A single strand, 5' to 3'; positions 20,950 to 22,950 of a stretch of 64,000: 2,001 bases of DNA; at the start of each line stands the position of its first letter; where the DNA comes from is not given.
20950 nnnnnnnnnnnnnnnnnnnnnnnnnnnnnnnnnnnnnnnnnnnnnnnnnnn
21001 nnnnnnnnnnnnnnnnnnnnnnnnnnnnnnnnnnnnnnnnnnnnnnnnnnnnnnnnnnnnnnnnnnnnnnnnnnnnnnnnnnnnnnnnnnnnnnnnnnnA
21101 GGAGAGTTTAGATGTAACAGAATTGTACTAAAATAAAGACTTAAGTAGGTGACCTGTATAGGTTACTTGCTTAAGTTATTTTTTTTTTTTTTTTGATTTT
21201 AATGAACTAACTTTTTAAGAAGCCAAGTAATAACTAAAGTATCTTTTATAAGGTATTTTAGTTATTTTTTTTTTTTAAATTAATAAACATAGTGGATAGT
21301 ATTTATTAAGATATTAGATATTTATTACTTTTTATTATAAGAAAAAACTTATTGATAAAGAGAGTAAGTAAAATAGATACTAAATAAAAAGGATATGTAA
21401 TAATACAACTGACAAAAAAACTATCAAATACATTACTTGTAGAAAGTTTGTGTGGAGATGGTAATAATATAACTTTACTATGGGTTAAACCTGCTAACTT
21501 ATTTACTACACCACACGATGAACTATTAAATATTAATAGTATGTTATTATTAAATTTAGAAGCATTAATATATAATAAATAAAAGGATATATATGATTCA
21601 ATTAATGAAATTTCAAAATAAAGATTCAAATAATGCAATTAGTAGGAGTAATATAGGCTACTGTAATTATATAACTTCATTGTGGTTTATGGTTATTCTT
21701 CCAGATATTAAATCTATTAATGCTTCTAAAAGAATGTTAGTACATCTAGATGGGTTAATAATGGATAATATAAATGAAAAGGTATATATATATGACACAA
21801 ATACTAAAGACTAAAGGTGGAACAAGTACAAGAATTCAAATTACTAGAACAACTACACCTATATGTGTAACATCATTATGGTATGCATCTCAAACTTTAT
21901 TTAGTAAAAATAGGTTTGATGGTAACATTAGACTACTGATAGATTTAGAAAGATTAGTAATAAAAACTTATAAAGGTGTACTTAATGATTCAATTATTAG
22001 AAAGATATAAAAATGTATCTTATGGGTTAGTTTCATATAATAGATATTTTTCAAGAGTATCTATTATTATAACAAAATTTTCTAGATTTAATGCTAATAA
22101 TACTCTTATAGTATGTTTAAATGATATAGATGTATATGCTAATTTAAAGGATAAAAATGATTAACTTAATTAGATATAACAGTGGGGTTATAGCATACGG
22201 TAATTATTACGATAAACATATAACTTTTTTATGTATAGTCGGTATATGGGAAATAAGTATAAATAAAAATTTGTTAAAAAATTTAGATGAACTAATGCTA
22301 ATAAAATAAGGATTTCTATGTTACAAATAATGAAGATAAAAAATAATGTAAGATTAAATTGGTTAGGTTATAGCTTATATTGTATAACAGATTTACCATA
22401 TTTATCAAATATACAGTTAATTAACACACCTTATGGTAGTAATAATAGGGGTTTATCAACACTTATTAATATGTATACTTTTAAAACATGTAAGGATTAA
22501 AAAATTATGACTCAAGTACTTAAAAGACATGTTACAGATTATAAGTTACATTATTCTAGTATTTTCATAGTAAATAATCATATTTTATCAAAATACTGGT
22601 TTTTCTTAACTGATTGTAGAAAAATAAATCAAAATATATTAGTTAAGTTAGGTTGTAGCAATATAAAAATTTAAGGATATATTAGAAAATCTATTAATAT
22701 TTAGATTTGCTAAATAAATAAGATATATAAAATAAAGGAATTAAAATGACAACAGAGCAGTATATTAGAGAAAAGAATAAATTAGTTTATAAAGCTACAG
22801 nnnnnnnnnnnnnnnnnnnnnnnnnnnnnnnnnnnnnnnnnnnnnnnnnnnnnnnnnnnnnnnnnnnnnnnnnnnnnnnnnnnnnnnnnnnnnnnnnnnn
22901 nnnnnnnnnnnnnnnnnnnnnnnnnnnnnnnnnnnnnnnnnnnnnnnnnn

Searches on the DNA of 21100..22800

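Call 104: search_rna_families(source=window, start=21100, end=22800, threshold=evalue, max_evalue=1)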
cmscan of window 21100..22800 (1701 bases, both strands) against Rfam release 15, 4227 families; matches with E-value up to 1: 0.
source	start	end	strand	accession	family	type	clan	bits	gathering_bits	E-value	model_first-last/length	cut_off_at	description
